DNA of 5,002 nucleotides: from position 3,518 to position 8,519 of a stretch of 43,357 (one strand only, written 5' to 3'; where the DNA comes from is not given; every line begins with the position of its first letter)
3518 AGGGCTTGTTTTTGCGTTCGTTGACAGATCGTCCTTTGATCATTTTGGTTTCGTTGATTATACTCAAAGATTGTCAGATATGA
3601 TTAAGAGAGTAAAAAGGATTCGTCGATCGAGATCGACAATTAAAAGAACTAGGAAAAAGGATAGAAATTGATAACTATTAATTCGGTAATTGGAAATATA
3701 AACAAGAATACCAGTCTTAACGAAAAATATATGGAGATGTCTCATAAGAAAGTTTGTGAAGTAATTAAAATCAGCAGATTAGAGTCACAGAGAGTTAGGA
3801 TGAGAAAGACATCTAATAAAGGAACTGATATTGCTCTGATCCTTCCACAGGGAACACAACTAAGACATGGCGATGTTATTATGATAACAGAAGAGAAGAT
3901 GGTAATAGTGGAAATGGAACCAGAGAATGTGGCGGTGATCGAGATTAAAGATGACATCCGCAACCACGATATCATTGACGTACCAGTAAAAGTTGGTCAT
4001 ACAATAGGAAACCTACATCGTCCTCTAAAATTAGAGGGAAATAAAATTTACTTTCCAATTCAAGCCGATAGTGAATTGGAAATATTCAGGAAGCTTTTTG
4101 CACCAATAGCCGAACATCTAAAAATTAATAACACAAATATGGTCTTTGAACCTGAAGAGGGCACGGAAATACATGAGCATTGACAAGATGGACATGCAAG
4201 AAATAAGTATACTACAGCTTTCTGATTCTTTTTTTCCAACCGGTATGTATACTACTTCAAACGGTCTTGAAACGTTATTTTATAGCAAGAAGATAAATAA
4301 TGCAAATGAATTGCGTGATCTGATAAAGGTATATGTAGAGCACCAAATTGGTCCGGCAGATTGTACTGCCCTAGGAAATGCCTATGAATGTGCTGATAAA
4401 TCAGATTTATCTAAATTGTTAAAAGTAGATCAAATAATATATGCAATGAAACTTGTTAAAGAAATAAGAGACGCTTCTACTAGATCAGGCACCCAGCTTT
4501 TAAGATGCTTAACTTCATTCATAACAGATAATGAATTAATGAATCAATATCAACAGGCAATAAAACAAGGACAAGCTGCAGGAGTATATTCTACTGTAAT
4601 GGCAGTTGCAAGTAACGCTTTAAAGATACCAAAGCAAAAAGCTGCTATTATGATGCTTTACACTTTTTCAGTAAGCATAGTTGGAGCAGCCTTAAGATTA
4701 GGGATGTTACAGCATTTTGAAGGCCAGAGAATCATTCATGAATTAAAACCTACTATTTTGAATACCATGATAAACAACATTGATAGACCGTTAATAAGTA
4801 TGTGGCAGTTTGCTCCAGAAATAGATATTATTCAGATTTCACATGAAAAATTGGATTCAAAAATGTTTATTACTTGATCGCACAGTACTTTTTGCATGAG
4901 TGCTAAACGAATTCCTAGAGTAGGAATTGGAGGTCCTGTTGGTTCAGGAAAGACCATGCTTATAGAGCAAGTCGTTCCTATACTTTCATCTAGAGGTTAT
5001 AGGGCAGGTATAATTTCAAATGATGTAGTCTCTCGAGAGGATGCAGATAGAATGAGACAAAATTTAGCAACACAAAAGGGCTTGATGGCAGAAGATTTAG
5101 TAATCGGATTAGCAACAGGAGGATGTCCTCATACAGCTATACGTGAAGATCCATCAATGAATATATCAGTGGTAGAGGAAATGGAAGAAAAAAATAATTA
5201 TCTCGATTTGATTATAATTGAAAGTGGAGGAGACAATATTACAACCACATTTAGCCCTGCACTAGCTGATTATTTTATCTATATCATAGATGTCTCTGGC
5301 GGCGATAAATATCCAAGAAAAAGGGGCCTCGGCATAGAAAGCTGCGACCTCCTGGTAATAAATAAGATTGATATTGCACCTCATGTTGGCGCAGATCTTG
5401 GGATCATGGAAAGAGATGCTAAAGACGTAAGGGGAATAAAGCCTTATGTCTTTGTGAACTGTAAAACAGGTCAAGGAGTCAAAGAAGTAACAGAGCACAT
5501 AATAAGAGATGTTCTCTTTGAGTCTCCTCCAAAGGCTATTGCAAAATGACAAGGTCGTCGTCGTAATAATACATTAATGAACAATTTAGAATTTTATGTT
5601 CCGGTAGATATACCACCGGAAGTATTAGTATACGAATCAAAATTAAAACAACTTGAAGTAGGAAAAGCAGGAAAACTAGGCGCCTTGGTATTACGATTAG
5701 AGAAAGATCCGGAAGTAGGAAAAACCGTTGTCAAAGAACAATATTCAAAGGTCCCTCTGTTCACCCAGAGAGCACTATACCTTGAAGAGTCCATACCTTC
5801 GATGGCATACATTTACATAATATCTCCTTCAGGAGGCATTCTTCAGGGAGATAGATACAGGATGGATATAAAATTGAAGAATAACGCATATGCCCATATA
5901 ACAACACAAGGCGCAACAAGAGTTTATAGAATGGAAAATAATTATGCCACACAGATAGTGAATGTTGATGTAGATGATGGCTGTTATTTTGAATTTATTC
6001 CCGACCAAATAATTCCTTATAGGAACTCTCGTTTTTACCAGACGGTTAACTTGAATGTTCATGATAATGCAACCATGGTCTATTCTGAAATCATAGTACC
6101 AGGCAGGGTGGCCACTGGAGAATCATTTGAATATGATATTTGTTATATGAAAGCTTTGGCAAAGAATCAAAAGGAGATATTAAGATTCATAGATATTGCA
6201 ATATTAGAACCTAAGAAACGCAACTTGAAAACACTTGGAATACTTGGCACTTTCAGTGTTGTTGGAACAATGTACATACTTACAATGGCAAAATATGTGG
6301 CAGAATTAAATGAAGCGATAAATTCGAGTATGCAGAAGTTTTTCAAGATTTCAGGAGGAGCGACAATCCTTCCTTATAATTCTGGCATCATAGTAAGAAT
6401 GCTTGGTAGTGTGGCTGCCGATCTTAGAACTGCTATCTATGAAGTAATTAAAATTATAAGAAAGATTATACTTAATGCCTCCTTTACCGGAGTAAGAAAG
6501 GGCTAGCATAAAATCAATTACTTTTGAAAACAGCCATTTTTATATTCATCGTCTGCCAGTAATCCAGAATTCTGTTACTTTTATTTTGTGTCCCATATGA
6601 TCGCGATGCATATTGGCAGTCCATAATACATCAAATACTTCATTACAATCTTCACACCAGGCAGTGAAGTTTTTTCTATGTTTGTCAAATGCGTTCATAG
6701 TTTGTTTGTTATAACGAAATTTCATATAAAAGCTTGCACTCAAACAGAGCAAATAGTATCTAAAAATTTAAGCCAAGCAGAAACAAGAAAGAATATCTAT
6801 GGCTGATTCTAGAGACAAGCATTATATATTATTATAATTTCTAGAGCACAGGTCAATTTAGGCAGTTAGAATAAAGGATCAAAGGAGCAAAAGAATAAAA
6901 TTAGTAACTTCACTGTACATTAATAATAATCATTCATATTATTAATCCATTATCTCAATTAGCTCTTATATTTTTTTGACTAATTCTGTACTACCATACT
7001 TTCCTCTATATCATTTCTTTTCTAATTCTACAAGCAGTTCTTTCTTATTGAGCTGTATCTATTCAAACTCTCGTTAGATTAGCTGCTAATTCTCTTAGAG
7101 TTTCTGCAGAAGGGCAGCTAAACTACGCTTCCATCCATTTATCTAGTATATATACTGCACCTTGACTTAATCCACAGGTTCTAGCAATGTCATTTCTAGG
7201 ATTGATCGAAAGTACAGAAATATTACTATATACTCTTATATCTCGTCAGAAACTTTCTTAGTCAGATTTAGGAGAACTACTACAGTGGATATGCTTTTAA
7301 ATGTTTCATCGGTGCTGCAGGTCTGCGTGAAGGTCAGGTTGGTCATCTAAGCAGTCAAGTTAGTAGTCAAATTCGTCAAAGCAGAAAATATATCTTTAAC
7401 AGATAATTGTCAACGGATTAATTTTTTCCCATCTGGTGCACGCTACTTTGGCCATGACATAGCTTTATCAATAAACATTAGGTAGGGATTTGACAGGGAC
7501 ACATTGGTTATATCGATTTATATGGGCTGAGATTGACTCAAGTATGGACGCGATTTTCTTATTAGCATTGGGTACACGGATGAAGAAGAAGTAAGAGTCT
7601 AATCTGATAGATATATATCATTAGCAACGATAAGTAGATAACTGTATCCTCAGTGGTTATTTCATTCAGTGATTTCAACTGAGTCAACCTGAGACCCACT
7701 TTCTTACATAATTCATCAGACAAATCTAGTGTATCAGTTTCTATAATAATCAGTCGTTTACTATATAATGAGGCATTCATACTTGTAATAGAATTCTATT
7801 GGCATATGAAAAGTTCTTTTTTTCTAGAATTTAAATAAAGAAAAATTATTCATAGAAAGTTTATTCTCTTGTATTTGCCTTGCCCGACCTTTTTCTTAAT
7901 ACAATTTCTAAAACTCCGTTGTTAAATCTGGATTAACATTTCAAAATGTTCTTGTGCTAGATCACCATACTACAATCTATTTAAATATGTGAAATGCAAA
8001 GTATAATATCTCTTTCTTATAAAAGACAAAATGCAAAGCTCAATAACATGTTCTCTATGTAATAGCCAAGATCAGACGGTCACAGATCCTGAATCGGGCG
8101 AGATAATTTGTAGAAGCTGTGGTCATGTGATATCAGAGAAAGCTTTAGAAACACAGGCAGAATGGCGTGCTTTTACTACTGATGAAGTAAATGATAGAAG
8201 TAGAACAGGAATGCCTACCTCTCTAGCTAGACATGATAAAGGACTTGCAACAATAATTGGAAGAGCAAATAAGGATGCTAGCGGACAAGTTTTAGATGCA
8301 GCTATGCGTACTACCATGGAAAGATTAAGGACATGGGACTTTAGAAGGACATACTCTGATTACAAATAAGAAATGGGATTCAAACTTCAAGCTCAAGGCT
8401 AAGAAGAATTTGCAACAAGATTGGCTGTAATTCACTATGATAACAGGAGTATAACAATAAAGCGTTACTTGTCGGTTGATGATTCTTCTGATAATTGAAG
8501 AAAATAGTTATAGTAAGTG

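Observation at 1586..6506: Divergent thermosome paralogue heads the urease nickel-insertion operon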

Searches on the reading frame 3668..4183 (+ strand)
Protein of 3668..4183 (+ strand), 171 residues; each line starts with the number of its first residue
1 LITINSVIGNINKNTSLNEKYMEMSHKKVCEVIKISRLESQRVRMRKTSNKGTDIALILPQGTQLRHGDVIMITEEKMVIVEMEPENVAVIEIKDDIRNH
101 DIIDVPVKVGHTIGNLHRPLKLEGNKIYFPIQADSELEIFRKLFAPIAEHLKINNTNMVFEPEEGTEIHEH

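Call 3: search_protein_families(library=pfam, proteins=[window:3668-4183:+], max_evalue=0.01)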
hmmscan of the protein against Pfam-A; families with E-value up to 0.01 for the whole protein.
window:3668-4183:+ (171 aa): 2 families
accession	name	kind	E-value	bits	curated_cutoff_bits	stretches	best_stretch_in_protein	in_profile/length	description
PF02814.20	UreE_N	-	1.4e-10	41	26.9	1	35-79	18-62/62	UreE urease accessory protein, N-terminal domain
PF05194.17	UreE_C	-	0.00035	21.2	23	1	107-169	15-74/87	UreE urease accessory protein, C-terminal domain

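Call 4: search_protein_families(library=ncbifam, proteins=[window:3668-4183:+], max_evalue=0.01)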
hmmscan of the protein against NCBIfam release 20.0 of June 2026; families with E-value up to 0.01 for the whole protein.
window:3668-4183:+ (171 aa): 13 families
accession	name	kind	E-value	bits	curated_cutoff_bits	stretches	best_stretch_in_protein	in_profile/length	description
NF009752.0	PRK13261.1-2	equivalog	2.1e-27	95.9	162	1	1-137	1-129/169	urease accessory protein UreE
NF009756.0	PRK13261.2-2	equivalog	5.1e-15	55.2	138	1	20-170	16-153/153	urease accessory protein UreE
NF009754.0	PRK13261.1-6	equivalog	1.6e-13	50.8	171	1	1-132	1-118/169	urease accessory protein UreE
NF009762.0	PRK13263.1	equivalog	8.2e-13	48.4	221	1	32-166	24-144/206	urease accessory protein UreE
NF009751.0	PRK13261.1-1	equivalog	3.6e-12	46.1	144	1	21-166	8-140/160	urease accessory protein UreE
NF009761.0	PRK13262.1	equivalog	8.1e-12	45.2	453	1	1-132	1-132/231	urease accessory protein UreE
NF011299.0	PRK14711.1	equivalog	1.1e-09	38.3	361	1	1-136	1-135/201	urease accessory protein UreE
NF009757.0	PRK13261.2-3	equivalog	2.5e-09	37.2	199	1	4-120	3-108/159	urease accessory protein UreE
NF009755.0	PRK13261.2-1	equivalog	1.7e-08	34.6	223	1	4-135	3-118/150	urease accessory protein UreE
NF010711.0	PRK14113.1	equivalog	1.9e-08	33.9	240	1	23-167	9-139/152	urease accessory protein UreE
NF009759.0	PRK13261.2-5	equivalog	1.1e-06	28.8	290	1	31-142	21-125/150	urease accessory protein UreE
NF009758.0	PRK13261.2-4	equivalog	0.0004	20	237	1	43-166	34-139/182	urease accessory protein UreE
NF010710.0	PRK14112.1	equivalog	0.0077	16.1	297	1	46-130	38-115/149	urease accessory protein UreE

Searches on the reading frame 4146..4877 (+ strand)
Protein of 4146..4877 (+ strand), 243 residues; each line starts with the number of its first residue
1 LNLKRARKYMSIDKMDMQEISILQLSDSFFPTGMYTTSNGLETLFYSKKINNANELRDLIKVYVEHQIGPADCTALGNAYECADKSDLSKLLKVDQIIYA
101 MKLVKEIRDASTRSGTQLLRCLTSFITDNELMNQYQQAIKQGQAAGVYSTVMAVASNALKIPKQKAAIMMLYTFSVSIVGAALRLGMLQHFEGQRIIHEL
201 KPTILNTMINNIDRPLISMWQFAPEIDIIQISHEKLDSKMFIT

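Call 3: search_protein_families(library=pfam, proteins=[window:4146-4877:+], max_evalue=0.01)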
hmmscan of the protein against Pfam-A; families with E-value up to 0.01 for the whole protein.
window:4146-4877:+ (243 aa): 1 family
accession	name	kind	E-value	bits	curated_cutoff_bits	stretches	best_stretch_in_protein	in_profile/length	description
PF01730.21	UreF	-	4.9e-36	124.7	23.3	1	50-200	1-150/151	UreF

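Call 4: search_protein_families(library=ncbifam, proteins=[window:4146-4877:+], max_evalue=0.01)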
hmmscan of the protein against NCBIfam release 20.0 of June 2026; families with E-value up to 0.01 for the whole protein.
window:4146-4877:+ (243 aa): 0 families

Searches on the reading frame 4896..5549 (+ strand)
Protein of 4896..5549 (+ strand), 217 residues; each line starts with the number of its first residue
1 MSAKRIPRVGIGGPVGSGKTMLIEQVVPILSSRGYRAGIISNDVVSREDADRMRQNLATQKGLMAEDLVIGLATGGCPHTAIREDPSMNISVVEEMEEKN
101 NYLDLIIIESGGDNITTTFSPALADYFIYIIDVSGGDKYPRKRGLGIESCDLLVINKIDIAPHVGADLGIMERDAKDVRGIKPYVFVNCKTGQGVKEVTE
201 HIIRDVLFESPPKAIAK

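Call 3: search_protein_families(library=pfam, proteins=[window:4896-5549:+], max_evalue=0.01)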
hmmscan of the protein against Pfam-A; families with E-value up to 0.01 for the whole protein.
window:4896-5549:+ (217 aa): 5 families
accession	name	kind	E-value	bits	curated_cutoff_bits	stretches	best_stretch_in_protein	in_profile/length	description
PF02492.25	cobW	-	8.1e-32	110.7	20.7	1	8-184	2-178/180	CobW/HypB/UreG, nucleotide-binding domain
PF03308.22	MeaB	-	3.7e-09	36.4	23.1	1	5-203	32-232/273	Methylmalonyl Co-A mutase-associated GTPase MeaB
PF03205.20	MobB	-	1.2e-05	25.7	26.6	1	10-55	3-47/133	Molybdopterin guanine dinucleotide synthesis protein B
PF03266.21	NTPase_1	-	0.00086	19.6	23.9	1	8-57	1-49/168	NTPase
PF00009.33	GTP_EFTU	-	0.0034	17.4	26.5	0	4-152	1-95/188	Elongation factor Tu GTP binding domain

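Call 4: search_protein_families(library=ncbifam, proteins=[window:4896-5549:+], max_evalue=0.01)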
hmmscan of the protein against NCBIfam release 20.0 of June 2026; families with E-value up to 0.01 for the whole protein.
window:4896-5549:+ (217 aa): 15 families
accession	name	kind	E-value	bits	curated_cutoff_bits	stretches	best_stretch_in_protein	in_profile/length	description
TIGR00101.1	ureG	equivalog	6.1e-70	235.1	204.2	1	8-208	3-197/199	urease accessory protein UreG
TIGR00073.1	hypB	equivalog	1.9e-20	73.3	121.2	1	13-202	37-210/217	hydrogenase nickel incorporation protein HypB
NF011056.0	PRK14489.1-1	equivalog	9.6e-07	28.2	379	1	4-45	201-242/363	bifunctional molybdenum cofactor guanylyltransferase MobA/molybdopterin-guanine dinucleotide biosynthesis adaptor protein MobB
TIGR00750.1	lao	equivalog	1.2e-06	27.9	240.75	1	6-204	34-235/300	methylmalonyl Co-A mutase-associated GTPase MeaB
TIGR00176.1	mobB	equivalog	2e-05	24.7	76.2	1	10-54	3-51/155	molybdopterin-guanine dinucleotide biosynthesis protein B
NF007775.0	PRK10463.1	equivalog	5.7e-05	22.6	385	1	15-197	113-279/290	hydrogenase nickel incorporation protein HypB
NF006958.0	PRK09435.1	equivalog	6.9e-05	22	329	0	104-164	151-211/333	methylmalonyl Co-A mutase-associated GTPase MeaB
NF008021.0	PRK10751.1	equivalog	0.00018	21.6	204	1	2-42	2-42/174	molybdopterin-guanine dinucleotide biosynthesis protein MobB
NF038288.1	chaper_GTP_ZigA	equivalog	0.00036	19.5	600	1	11-112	6-99/390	zinc metallochaperone GTPase ZigA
NF041053.1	CobW_rel_Se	equivalog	0.00046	19.9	180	1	9-46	4-41/195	CobW-related selenoprotein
NF010248.0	PRK13695.1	equivalog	0.00097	18.9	156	1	8-46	5-44/180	NTPase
TIGR02475.1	CobW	equivalog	0.0013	17.7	332.1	1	4-112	2-102/342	cobalamin biosynthesis protein CobW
NF011060.0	PRK14491.1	equivalog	0.0042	15.6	532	1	4-41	9-46/598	bifunctional molybdopterin-guanine dinucleotide biosynthesis adaptor protein MobB/molybdopterin molybdotransferase MoeA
NF006746.0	PRK09270.1-5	subfamily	0.007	15.3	250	1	9-64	24-79/210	nucleoside/nucleotide kinase family protein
TIGR01393.1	lepA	equivalog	0.0071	14.7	533.9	0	154-206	128-179/595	translation elongation factor 4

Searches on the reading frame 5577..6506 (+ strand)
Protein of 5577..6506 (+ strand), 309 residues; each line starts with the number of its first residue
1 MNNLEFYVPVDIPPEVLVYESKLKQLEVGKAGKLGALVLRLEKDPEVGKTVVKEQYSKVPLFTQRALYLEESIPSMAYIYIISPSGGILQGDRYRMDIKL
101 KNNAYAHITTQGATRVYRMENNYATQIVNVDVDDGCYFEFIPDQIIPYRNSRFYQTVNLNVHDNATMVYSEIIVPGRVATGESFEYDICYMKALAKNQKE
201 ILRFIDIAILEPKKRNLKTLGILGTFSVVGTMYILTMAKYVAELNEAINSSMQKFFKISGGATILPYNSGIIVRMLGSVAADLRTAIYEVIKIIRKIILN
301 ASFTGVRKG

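Call 3: search_protein_families(library=pfam, proteins=[window:5577-6506:+], max_evalue=0.01)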
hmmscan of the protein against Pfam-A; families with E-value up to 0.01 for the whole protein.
window:5577-6506:+ (309 aa): 1 family
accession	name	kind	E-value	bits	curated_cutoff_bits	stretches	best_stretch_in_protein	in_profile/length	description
PF01774.22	UreD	-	6.6e-47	160.7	27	1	80-279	1-198/201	UreD urease accessory protein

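Call 4: search_protein_families(library=ncbifam, proteins=[window:5577-6506:+], max_evalue=0.01)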
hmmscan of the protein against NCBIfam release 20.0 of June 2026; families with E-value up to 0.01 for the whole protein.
window:5577-6506:+ (309 aa): 0 families

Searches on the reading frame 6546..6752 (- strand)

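Call 43: search_protein_families(library=pfam, proteins=[window:6546-6752:-], max_evalue=1)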
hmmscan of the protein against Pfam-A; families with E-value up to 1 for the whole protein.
window:6546-6752:- (68 aa): 3 families
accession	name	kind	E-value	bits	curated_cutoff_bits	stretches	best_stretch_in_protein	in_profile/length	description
PF24071.1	Phage_zn_bind_3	-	0.00068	19.9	27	1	30-52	15-37/46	Phage FDXHR zinc binding domain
PF22621.2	CurL-like_PKS_C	-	0.15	12.5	27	1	18-57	9-50/64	CurL-like, PKS C-terminal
PF23104.1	Zf-C2H2_ZNF451_6th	-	0.29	11.7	27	1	32-40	3-11/25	Sixth Zinc fingers C2H2 type, ZNF451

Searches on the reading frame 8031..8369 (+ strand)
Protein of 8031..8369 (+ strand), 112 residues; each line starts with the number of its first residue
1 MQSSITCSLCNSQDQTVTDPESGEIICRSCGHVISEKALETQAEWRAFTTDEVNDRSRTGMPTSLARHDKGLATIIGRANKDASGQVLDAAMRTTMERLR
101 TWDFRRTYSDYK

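Call 14: search_protein_families(library=pfam, proteins=[window:8031-8369:+], max_evalue=0.001)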
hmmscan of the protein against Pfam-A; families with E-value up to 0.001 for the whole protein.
window:8031-8369:+ (112 aa): 2 families
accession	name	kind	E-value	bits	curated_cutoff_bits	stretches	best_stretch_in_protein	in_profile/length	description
PF08271.17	Zn_Ribbon_TF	-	1.2e-11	44.4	29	1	6-48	2-43/43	TFIIB zinc-binding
PF11781.13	Zn_ribbon_RRN7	-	0.00011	22.2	27.1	1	5-34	5-31/32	Zinc-finger of RNA-polymerase I-specific TFIIB, Rrn7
